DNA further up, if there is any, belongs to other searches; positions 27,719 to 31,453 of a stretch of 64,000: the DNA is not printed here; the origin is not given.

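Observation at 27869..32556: Compact type III PKS cluster with a dedicated single-chain BC-BCCP-CT carboxylase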

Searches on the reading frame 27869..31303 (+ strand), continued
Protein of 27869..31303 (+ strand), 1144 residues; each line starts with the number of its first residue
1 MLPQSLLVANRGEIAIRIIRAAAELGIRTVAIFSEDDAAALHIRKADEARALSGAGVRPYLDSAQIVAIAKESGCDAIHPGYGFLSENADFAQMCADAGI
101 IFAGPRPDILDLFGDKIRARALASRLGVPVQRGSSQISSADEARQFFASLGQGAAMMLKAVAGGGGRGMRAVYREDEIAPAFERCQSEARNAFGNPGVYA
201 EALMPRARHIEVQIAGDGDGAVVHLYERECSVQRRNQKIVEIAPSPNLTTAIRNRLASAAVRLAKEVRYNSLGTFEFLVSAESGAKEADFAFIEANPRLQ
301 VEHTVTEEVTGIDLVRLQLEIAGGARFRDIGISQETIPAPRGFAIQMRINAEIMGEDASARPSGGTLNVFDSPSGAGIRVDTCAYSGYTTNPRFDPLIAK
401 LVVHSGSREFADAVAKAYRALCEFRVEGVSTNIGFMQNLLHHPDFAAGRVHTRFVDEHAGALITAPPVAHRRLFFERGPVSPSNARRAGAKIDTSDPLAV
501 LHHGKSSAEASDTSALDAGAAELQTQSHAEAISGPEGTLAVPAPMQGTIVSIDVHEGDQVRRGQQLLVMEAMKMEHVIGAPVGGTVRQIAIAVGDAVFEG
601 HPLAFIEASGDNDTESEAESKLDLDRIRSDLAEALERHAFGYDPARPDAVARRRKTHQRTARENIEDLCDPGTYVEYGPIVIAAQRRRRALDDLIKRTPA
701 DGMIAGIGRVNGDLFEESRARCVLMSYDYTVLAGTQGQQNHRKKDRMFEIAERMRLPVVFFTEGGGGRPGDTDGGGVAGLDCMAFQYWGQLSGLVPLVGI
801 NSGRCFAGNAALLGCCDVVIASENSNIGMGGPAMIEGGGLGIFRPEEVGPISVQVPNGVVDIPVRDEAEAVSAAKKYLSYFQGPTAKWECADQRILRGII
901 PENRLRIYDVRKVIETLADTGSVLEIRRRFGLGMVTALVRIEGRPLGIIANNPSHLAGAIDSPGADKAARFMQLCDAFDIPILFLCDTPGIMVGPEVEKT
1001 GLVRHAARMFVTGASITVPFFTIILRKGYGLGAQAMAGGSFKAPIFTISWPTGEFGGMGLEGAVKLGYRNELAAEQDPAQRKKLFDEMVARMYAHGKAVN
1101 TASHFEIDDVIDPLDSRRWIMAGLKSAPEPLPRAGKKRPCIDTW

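Call 33: find_encoding_contigs(protein=P0001, flank=10000, max_places=4)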
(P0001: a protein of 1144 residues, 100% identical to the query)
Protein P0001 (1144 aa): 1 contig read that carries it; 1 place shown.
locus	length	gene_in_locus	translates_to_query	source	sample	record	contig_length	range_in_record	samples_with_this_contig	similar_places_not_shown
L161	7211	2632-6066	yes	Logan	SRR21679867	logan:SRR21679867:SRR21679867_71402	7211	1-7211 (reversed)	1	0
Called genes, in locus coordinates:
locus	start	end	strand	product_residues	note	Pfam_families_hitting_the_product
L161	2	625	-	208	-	?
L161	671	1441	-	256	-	PF13468:Glyoxalase_3 (weak)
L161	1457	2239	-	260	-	PF00378:ECH_1, PF16113:ECH_2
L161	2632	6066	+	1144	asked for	PF00289:Biotin_carb_N, PF02786:CPSase_L_D2, PF25984:BSH_YknX (faint), PF02785:Biotin_carb_C, PF00364:Biotin_lipoyl, PF25917:BSH_RND, PF01039:Carboxyl_trans, PF03255:ACCA (weak), +2 more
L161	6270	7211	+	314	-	?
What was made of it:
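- Checked: The gene call on an independent contig agrees (call 33).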

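Call 36: search_protein_families(library=pfam, proteins=[L075:9033-9860:-, L058:3850-5094:-, L024:8994-9803:+, L020:14644-16020:-, L076:8074-9777:+, L078:15297-16730:+, L030:7565-8569:-, L025:5800-7299:+], max_evalue=0.00001)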
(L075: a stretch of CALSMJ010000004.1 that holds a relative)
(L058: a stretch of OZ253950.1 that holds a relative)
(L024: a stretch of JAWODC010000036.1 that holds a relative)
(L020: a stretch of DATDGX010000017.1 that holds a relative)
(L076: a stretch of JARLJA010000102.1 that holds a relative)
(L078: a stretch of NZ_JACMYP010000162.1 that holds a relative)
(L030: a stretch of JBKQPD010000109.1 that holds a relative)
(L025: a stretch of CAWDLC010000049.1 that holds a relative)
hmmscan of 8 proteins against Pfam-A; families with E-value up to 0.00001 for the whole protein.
L075:9033-9860:- (275 aa): 2 families
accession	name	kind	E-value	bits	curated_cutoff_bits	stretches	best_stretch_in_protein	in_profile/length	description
PF00378.25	ECH_1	-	1.4e-52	179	27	1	19-273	4-249/251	Enoyl-CoA hydratase/isomerase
PF16113.10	ECH_2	-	2.3e-33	116.6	27.2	1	21-204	1-178/335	Enoyl-CoA hydratase/isomerase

L058:3850-5094:- (414 aa): 3 families
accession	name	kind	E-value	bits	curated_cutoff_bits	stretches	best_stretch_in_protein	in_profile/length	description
PF02770.24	Acyl-CoA_dh_M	-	2.5e-22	79.3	33.3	1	140-234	1-97/97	Acyl-CoA dehydrogenase, middle domain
PF00441.29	Acyl-CoA_dh_1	-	1.1e-15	58.5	22.4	1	246-401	1-149/150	Acyl-CoA dehydrogenase, C-terminal domain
PF02771.21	Acyl-CoA_dh_N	-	2e-15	57.6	22.9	1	24-136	2-113/113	Acyl-CoA dehydrogenase, N-terminal domain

L024:8994-9803:+ (269 aa): 3 families
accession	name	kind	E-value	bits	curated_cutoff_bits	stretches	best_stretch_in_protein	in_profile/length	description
PF00106.31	adh_short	-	1.2e-54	185.3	26.6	1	9-197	1-189/195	short chain dehydrogenase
PF13561.12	adh_short_C2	-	1.9e-35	123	27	1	15-200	1-186/236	Enoyl-(Acyl carrier protein) reductase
PF08659.16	KR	-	3.3e-13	50.4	22.6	1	10-182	2-173/180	KR domain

L020:14644-16020:- (458 aa): 1 family
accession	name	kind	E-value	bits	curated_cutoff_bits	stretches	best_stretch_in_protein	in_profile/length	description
PF02515.22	CoA_transf_3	-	1.1e-55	189.7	23.3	1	51-434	1-366/366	CoA-transferase family III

L076:8074-9777:+ (567 aa): 2 families
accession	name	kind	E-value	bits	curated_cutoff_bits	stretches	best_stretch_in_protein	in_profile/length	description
PF00501.34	AMP-binding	-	2.8e-81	273.7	29.9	1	44-433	2-384/384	AMP-binding enzyme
PF13193.12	AMP-binding_C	-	2.2e-17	64.2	24.5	1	483-559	1-76/76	AMP-binding enzyme C-terminal domain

L078:15297-16730:+ (477 aa): 1 family
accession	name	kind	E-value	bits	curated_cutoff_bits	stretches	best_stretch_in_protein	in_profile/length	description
PF00067.27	p450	-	2e-23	83.3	22.8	1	286-447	241-431/462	Cytochrome P450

L030:7565-8569:- (334 aa): 1 family
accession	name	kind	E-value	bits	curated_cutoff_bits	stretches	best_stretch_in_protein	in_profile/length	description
PF00296.26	Bac_luciferase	-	1.6e-60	205.5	27.9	1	1-244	1-242/314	Luciferase-like monooxygenase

L025:5800-7299:+ (499 aa): 1 family
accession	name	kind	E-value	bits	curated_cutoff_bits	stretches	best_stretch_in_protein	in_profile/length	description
PF00171.27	Aldedh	-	2.6e-152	508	23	1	48-494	7-461/461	Aldehyde dehydrogenase family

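Call 53: find_encoding_contigs(protein=P0002, flank=10000, max_places=1)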
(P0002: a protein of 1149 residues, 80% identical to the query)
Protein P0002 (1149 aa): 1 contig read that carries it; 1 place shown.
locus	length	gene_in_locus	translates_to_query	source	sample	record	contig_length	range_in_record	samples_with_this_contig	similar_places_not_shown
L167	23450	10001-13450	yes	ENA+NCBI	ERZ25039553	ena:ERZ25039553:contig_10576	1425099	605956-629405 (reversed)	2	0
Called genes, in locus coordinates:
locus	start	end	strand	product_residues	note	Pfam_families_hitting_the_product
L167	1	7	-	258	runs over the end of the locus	PF03070:TENA_THI-4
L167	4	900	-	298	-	PF12706:Lactamase_B_2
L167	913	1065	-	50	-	-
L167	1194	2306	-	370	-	PF10503:Esterase_PHB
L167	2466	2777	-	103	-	-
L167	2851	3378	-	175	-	PF07813:LTXXQ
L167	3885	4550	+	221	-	PF05175:MTS (weak), PF13489:Methyltransf_23, PF13847:Methyltransf_31, PF08241:Methyltransf_11, PF08242:Methyltransf_12, PF13649:Methyltransf_25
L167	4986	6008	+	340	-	-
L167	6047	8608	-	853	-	PF05359:DUF748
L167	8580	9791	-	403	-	PF05359:DUF748, PF13116:YhdP, PF05170:AsmA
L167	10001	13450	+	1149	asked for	PF00289:Biotin_carb_N, PF02222:ATP-grasp, PF02786:CPSase_L_D2, PF02785:Biotin_carb_C, PF00364:Biotin_lipoyl, PF25917:BSH_RND (weak), PF01039:Carboxyl_trans, PF03255:ACCA (weak), +2 more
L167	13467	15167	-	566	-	PF12698:ABC2_membrane_3, PF01061:ABC2_membrane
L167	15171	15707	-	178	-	PF13304:AAA_21 (weak), PF13732:DrrA1-3_C (weak)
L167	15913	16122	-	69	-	PF00005:ABC_tran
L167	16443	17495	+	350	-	PF00195:Chal_sti_synt_N, PF08392:FAE1_CUT1_RppA, PF02797:Chal_sti_synt_C, PF08541:ACP_syn_III_C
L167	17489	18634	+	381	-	PF00070:Pyr_redox (faint), PF00890:FAD_binding_2 (faint), PF01266:DAO (weak), PF01494:FAD_binding_3, PF03486:HI0933_like (weak), PF07992:Pyr_redox_2 (weak), PF12831:FAD_oxidored (weak)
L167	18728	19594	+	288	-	PF00561:Abhydrolase_1, PF12697:Abhydrolase_6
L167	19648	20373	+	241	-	PF07885:Ion_trans_2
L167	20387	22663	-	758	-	PF13089:PP_kinase_N, PF02503:PP_kinase, PF17941:PP_kinase_C_1, PF13091:PLDc_2 (faint), PF13090:PP_kinase_C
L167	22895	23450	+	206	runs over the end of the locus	PF00440:TetR_N, PF21313:EthR_C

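Call 54: find_encoding_contigs(protein=P0005, flank=10000, max_places=1)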
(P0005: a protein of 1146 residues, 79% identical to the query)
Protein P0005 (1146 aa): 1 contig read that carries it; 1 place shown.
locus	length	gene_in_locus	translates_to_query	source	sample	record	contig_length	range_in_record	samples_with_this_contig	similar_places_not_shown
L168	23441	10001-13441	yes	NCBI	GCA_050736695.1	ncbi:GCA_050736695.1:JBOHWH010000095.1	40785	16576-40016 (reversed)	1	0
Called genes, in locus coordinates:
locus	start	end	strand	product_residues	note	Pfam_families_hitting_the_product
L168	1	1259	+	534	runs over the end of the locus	PF06414:Zeta_toxin, PF01591:6PF2K (weak), PF13238:AAA_18 (weak), PF13671:AAA_33, PF13207:AAA_17 (faint)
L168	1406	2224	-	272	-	PF00582:Usp, PF00571:CBS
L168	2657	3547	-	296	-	PF22632:BphC_D1, PF00903:Glyoxalase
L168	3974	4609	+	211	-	PF13489:Methyltransf_23, PF05175:MTS, PF24675:NpmA (weak), PF13847:Methyltransf_31, PF02390:Methyltransf_4 (weak), PF08241:Methyltransf_11, PF08242:Methyltransf_12, PF13649:Methyltransf_25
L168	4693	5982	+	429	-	-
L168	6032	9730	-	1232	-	PF05170:AsmA, PF05359:DUF748, PF13116:YhdP, PF05359:DUF748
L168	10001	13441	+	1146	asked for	PF00289:Biotin_carb_N, PF02222:ATP-grasp (weak), PF02786:CPSase_L_D2, PF02785:Biotin_carb_C, PF00364:Biotin_lipoyl, PF25917:BSH_RND (weak), PF01039:Carboxyl_trans, PF03255:ACCA (weak), +2 more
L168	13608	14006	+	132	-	PF14376:Haem_bd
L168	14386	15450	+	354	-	PF08392:FAE1_CUT1_RppA, PF00195:Chal_sti_synt_N, PF02797:Chal_sti_synt_C, PF08541:ACP_syn_III_C (weak)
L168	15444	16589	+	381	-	PF00890:FAD_binding_2 (faint), PF01494:FAD_binding_3, PF03486:HI0933_like (faint), PF07992:Pyr_redox_2 (faint), PF12831:FAD_oxidored (faint), PF01266:DAO (weak)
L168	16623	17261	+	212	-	PF04264:YceI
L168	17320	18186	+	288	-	PF00561:Abhydrolase_1, PF12697:Abhydrolase_6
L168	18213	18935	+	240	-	PF07885:Ion_trans_2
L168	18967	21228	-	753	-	PF13089:PP_kinase_N, PF02503:PP_kinase, PF17941:PP_kinase_C_1, PF13091:PLDc_2 (faint), PF13090:PP_kinase_C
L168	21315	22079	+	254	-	PF00440:TetR_N, PF21313:EthR_C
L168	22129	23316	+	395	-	PF04389:Peptidase_M28 (weak), PF01546:Peptidase_M20, PF07687:M20_dimer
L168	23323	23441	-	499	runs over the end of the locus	PF01425:Amidase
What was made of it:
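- In L167 and L168 the oxidoreductase overlaps the PKS stop codon (calls 53, 54).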
